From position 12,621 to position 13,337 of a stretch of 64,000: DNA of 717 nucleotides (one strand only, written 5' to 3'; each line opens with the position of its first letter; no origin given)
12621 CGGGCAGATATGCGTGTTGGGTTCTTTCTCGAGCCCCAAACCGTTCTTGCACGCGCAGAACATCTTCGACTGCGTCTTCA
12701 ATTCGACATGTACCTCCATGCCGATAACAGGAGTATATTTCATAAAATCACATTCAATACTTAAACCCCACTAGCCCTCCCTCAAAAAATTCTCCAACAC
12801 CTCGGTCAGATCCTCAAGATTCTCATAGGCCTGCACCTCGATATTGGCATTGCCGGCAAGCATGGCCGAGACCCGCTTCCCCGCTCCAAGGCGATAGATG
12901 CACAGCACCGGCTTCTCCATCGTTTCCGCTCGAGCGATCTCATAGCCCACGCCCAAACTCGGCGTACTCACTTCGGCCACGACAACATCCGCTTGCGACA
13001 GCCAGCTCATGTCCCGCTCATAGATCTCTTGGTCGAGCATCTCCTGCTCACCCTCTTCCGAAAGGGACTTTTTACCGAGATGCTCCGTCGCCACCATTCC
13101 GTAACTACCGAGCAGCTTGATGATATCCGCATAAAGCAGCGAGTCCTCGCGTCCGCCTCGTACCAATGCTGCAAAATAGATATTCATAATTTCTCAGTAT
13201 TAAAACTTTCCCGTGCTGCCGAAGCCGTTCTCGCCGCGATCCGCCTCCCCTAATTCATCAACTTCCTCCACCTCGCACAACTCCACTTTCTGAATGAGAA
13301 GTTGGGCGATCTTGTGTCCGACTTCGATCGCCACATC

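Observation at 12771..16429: Contiguous dTTP-synthesis and nucleotide-sanitising operon including a eukaryote-like DNPH1 homolog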

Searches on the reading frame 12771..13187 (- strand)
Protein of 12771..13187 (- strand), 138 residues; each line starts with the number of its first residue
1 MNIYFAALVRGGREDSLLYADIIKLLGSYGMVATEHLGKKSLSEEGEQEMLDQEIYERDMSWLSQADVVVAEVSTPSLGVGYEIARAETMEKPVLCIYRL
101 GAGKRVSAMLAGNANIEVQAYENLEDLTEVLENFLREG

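Call 3: search_protein_families(library=pfam, proteins=[window:12771-13187:-], max_evalue=0.01)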
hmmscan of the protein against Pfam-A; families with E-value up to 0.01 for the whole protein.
window:12771-13187:- (138 aa): 2 families
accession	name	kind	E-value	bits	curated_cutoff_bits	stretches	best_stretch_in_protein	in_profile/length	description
PF05014.21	Nuc_deoxyrib_tr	-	1.6e-13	51.2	28.8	1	3-98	1-97/117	Nucleoside 2-deoxyribosyltransferase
PF08937.16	ThsB_TIR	-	0.0077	17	21.2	1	34-98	31-94/100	Thoeris protein ThsB, TIR-like domain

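Call 4: search_protein_families(library=ncbifam, proteins=[window:12771-13187:-], max_evalue=0.01)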
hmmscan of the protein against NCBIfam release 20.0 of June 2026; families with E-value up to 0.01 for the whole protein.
window:12771-13187:- (138 aa): 0 families

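Call 6: search_solved_structures(query=window:12771-13187:-, max_evalue=1, show_alignments=4)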
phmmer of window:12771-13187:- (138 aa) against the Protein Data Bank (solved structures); distinct sequences matched with E-value up to 1: 15.
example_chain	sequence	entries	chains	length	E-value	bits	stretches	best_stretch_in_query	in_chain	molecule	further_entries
2khz_A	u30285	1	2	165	1.3e-32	116.1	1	2-125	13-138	c-Myc-responsive protein Rcl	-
4fyh_A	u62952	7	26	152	5e-32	114.3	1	2-125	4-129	Deoxyribonucleoside 5'-monophosphate N-glycosidase | 2'-deoxynucleoside 5'-phosphate N-hydrolase 1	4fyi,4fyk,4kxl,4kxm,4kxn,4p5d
2klh_A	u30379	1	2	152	1.4e-31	112.9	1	2-125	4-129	c-Myc-responsive protein Rcl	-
9da1_A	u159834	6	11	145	1.3e-29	106.5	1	3-123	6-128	5-hydroxymethyl-dUMP N-hydrolase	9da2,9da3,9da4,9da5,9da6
8os9_A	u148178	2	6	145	1.3e-29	106.5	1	3-123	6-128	2'-deoxynucleoside 5'-phosphate N-hydrolase 1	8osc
9i3q_A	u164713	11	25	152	1.4e-29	106.3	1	3-122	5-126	5-hydroxymethyl-dUMP N-hydrolase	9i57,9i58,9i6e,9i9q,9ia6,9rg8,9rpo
4p5e_A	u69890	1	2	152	1.5e-29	106.3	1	3-122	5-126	2'-deoxynucleoside 5'-phosphate N-hydrolase 1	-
8qhr_A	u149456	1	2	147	3.6e-29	105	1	3-122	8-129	2'-deoxynucleoside 5'-phosphate N-hydrolase 1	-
8qhq_A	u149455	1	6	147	3.6e-29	105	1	3-122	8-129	2'-deoxynucleoside 5'-phosphate N-hydrolase 1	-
8rqd_C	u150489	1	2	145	4.1e-29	104.8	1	3-123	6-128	2'-deoxynucleoside 5'-phosphate N-hydrolase 1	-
8rps_C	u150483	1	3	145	6.5e-29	104.2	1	3-123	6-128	2'-deoxynucleoside 5'-phosphate N-hydrolase 1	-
8rpt_B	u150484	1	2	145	1.7e-28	102.8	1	3-123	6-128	2'-deoxynucleoside 5'-phosphate N-hydrolase 1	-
7o62_A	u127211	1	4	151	0.46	14.2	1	50-128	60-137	Chains: A,B,C,D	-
5vto_A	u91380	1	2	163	0.73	13.6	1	46-126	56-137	Blasticidin M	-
4jem_A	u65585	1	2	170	0.81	13.4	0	54-133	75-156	CMP/hydroxymethyl CMP hydrolase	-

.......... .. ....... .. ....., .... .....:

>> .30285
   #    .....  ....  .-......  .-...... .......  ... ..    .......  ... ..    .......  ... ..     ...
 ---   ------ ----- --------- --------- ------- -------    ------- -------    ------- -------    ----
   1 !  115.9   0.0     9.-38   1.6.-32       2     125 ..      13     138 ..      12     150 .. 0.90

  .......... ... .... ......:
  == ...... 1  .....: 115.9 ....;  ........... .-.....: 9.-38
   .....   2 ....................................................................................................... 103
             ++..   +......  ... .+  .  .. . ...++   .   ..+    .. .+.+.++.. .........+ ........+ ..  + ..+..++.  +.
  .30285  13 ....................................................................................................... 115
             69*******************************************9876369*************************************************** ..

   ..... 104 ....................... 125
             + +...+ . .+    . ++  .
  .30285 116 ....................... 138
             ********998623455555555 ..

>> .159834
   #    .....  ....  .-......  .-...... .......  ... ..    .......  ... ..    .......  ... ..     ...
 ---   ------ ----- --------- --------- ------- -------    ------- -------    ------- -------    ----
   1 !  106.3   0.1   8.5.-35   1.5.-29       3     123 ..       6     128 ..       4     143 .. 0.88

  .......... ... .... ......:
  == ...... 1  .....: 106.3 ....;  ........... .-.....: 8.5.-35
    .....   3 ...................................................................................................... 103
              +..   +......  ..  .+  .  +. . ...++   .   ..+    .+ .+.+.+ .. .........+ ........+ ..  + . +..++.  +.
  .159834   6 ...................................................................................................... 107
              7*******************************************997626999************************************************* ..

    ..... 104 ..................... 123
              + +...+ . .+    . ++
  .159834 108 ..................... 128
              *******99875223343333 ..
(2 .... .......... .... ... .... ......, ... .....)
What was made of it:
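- On DNPH1 / Rcl family (dNMP N-hydrolase): Call 6: rat 1.3e-32 and human 1.3e-29; the next family has E>=0.46.
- On Nucleoside 2-deoxyribosyltransferase (NDT): E>=0.46 to solved NDT-type chains (call 6).
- Closest known: MilB / BcmB. Different: Only marginal similarity (E 0.7-0.8, call 6).
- Checked: Similarity to animal DNPH1 is far beyond chance: rat Rcl E=1.3e-32 and human E=1.3e-29, against E>=0.46 for every other solved member of the deoxyribosyltransferase superfamily (call 6).
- DNPH1 membership: E=1e-32 to rat Rcl, against E>=0.46 for other superfamily structures (call 6). There is no significant similarity to solved transferases (E>=0.46), against 1e-32 to DNPH1 (call 6).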

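Call 8: find_encoding_contigs(protein=window:12771-13187:-, flank=10000, max_places=6)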
Protein window:12771-13187:- (138 aa): 1 contig read that carries it; 1 place shown.
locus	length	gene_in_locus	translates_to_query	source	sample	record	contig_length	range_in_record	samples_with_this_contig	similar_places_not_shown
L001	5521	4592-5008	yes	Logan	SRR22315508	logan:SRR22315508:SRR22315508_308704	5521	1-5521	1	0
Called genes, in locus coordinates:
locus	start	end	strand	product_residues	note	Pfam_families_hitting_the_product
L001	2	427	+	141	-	PF03946:Ribosomal_L11_N, PF00298:Ribosomal_L11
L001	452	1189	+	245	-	PF00687:Ribosomal_L1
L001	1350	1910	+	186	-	PF22769:DCD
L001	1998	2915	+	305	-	PF00303:Thymidylat_synt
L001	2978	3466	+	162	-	PF00186:DHFR_1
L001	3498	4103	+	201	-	PF02223:Thymidylate_kin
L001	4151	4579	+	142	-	PF22769:DCD, PF00692:dUTPase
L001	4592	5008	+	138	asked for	PF05014:Nuc_deoxyrib_tr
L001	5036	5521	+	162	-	?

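Call 9: find_homologous_proteins(query=window:12771-13187:-, max_evalue=0.001)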
Query window:12771-13187:- (138 aa): 2792 proteins with E <= 0.001 among 2821 candidates; the best 120 are listed.
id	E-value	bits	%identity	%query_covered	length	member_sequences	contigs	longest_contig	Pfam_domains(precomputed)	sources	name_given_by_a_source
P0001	1.1e-81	289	100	100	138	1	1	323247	PF05014.22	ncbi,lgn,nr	ncbi:MAG: nucleoside 2-deoxyribosyltransferase [Candidatus Moranbacteria bacterium]|nr:nucleoside 2-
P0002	9.4e-63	228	75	99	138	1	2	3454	PF05014.22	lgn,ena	-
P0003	7.8e-58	212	72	99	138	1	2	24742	PF05014.22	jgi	jgi:nucleoside 2-deoxyribosyltransferase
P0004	6.3e-55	203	70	99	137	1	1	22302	PF05014.22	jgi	jgi:nucleoside 2-deoxyribosyltransferase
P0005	2.9e-52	194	67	99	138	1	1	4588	PF05014.22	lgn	-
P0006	3.6e-49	184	62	98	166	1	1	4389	PF05014.22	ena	-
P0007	3.4e-46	175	63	99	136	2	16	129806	PF05014.22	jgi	jgi:nucleoside 2-deoxyribosyltransferase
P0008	6.4e-46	174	71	83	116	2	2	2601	PF05014.22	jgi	jgi:CRISPR/Cas system CSM-associated protein Csm3 (group 7 of RAMP superfamily)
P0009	1.7e-45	172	60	99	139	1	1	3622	PF05014.22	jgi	jgi:nucleoside 2-deoxyribosyltransferase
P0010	5.7e-45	171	58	99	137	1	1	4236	PF05014.22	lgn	-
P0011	7.7e-45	170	58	98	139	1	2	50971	PF05014.22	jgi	jgi:nucleoside 2-deoxyribosyltransferase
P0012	4.8e-44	168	58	99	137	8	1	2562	PF05014.22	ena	-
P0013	5.5e-44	168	59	99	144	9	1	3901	PF05014.22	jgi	jgi:nucleoside 2-deoxyribosyltransferase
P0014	5.7e-44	167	58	99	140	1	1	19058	PF05014.22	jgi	-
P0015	6.2e-44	167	57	98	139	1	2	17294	PF05014.22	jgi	jgi:nucleoside 2-deoxyribosyltransferase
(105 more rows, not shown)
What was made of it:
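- The organism is a CPR bacterium (call 9). The NCBI and JGI names say so (call 9).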

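Call 12: find_related_loci(query=A1, collection=genome_contigs, flank=8000)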
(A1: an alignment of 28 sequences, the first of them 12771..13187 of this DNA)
Query A1 (138 aa) in genome_contigs; peptide patterns used: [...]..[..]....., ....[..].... (x = any residue, [..] = any of these).
600 stretches matched a pattern (row limit reached: there are more); 587 encode a relative of the query (tblastn E <= 1e-3); the best 80 are kept; 80 distinct loci.
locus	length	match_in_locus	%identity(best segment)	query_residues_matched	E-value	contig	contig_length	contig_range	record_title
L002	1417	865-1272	55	1-137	1e-50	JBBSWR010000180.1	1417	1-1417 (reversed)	MAG: Nanoarchaeota archaeon isolate H43-bin135_1 H43_bin135_1_000000000180, whole genome shotgun sequence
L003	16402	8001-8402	61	1-135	8e-49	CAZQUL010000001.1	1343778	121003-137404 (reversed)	MAG TPA_asm: uncultured Gammaproteobacteria bacterium isolate SRP257259_co1_238 genome assembly, contig: NODE_1_length_1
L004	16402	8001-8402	58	1-135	8e-49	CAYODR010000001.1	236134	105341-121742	MAG TPA_asm: uncultured Candidatus Saccharibacteria bacterium isolate SRP344714_co1_234 genome assembly, contig: NODE_10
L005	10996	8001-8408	56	1-136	3e-48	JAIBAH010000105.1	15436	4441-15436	MAG: Bacteroidia bacterium isolate SSF10 NODE_77626_length_15436_cov_6.343197, whole genome shotgun sequence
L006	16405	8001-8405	57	1-135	4e-48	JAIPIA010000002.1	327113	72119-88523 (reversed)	MAG: Candidatus Paceibacterota bacterium isolate Tobar12.5m-G42 Tobar12-5m-C13, whole genome shotgun sequence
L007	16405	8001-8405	56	1-135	3e-48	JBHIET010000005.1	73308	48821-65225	MAG: Anaerolineae bacterium isolate b2.sp2_bin.30 NODE_16_length_73308_cov_8.955224, whole genome shotgun sequence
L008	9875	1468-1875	54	1-136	1e-47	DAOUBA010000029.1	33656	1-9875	MAG TPA_asm: Anaerolineae bacterium isolate H67_700 k125_8694, whole genome shotgun sequence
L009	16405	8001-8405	53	1-135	2e-47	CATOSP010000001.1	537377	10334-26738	MAG: uncultured Dehalococcoidia bacterium isolate 286066b2-4084-4aa5-9e65-18c9001dea11 genome assembly, contig: contig_1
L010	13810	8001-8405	56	1-135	3e-47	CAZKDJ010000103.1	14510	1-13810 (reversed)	MAG TPA_asm: uncultured Anaerolineales bacterium isolate binchicken_co116_320 genome assembly, contig: NODE_4294_length_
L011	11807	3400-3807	57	1-137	2e-47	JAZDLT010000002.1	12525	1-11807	MAG: Candidatus Liptonbacteria bacterium isolate MEGAHIT-group-0.617 k141_15983457, whole genome shotgun sequence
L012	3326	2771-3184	53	1-137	4e-47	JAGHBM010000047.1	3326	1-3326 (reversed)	MAG: Candidatus Aenigmatarchaeota archaeon isolate AUK256 PB_MBMC_210_c_000000000035, whole genome shotgun sequence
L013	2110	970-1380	53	1-137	2e-47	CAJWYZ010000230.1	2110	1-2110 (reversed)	MAG TPA_asm: uncultured Candidatus Marinimicrobia bacterium isolate ERR599070_bin.19_MetaBAT_v2.12.1_MAG genome assembly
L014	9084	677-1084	51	1-136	8e-47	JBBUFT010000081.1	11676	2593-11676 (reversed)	MAG: Patescibacteria group bacterium isolate H43-bin091_1 H43_bin091_1_000000000081, whole genome shotgun sequence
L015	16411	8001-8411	52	1-137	2e-46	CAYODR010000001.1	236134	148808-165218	MAG TPA_asm: uncultured Candidatus Saccharibacteria bacterium isolate SRP344714_co1_234 genome assembly, contig: NODE_10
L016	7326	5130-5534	55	1-135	3e-46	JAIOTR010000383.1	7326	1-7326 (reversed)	MAG: Bacteroidales bacterium isolate SMBSF75 bin_88_k127_875636, whole genome shotgun sequence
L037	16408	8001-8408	52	1-136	4e-44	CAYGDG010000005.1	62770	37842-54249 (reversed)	MAG TPA_asm: uncultured Candidatus Saccharibacteria bacterium isolate ERP113451_co1_245 genome assembly, contig: NODE_32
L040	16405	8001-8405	51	1-136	1e-43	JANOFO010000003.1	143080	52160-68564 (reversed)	MAG: Candidatus Paceibacterota bacterium isolate SOY_64_metabat_47 SOY_64_k141_9944, whole genome shotgun sequence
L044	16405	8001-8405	53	1-136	1e-43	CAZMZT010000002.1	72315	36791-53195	MAG TPA_asm: uncultured Candidatus Saccharibacteria bacterium isolate SRP286056_co1_104 genome assembly, contig: NODE_30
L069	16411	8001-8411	50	1-137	1e-41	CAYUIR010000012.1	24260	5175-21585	MAG TPA_asm: uncultured Bdellovibrionales bacterium isolate SRP219642_co6_142 genome assembly, contig: NODE_1572_length_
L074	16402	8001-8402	52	1-135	7e-42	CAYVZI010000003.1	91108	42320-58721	MAG TPA_asm: uncultured Candidatus Saccharibacteria bacterium isolate SRP285395_co1_336 genome assembly, contig: NODE_24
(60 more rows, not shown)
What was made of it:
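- The family is abundant in CPR and DPANN (calls 9, 12).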

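Call 13: search_dna_similar(query=window:12771-13187:-, collection=phages, mode=protein, max_evalue=0.001, max_rows=25)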
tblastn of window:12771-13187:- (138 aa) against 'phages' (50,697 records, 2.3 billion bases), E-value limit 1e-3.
No match.
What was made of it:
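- On Phage nucleotide-metabolism module / prophage: DNPH1-like has no phage match (call 13).
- Closest known: Phage DmtZ-DutZ pair. Different: No detectable sequence similarity (call 13).
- Tried and rejected: Phage origin. tblastn of the DNPH1-like protein against 50,697 phage records found nothing (call 13).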

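Call 18: find_encoding_contigs(protein=P0003, flank=10000, max_places=2)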
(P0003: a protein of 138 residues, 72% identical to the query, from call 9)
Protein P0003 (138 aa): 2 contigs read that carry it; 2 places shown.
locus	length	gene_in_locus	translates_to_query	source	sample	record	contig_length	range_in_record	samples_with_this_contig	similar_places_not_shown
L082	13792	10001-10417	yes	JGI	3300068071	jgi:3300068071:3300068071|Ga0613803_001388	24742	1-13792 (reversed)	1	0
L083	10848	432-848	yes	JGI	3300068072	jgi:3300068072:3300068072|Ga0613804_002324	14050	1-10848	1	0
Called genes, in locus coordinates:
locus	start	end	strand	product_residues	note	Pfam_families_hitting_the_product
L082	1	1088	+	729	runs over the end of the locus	PF22745:Nlig-Ia, PF01653:DNA_ligase_aden, PF03120:OB_DNA_ligase, PF03119:DNA_ligase_ZBD (weak), PF14520:HHH_5 (faint), PF12826:HHH_2, PF00533:BRCT, PF12738:PTCB-BRCT (weak)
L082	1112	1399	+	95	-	PF02686:GatC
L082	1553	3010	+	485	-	PF01425:Amidase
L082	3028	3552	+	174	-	-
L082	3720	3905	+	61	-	PF00584:SecE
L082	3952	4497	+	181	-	PF02357:NusG, PF00467:KOW (faint)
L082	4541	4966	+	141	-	PF03946:Ribosomal_L11_N, PF00298:Ribosomal_L11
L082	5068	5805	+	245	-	PF00687:Ribosomal_L1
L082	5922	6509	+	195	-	PF22769:DCD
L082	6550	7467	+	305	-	PF00303:Thymidylat_synt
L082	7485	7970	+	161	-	PF00186:DHFR_1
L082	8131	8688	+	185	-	PF01121:CoaE (faint), PF13238:AAA_18, PF21448:DNMK (faint), PF13207:AAA_17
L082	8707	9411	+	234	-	PF01712:dNK (weak), PF02223:Thymidylate_kin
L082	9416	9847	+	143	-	PF22769:DCD, PF00692:dUTPase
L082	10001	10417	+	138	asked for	PF05014:Nuc_deoxyrib_tr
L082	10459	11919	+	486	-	PF02934:GatB_N, PF02637:GatB_Yqey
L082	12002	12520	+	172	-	-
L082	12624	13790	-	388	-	?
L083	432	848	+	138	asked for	PF05014:Nuc_deoxyrib_tr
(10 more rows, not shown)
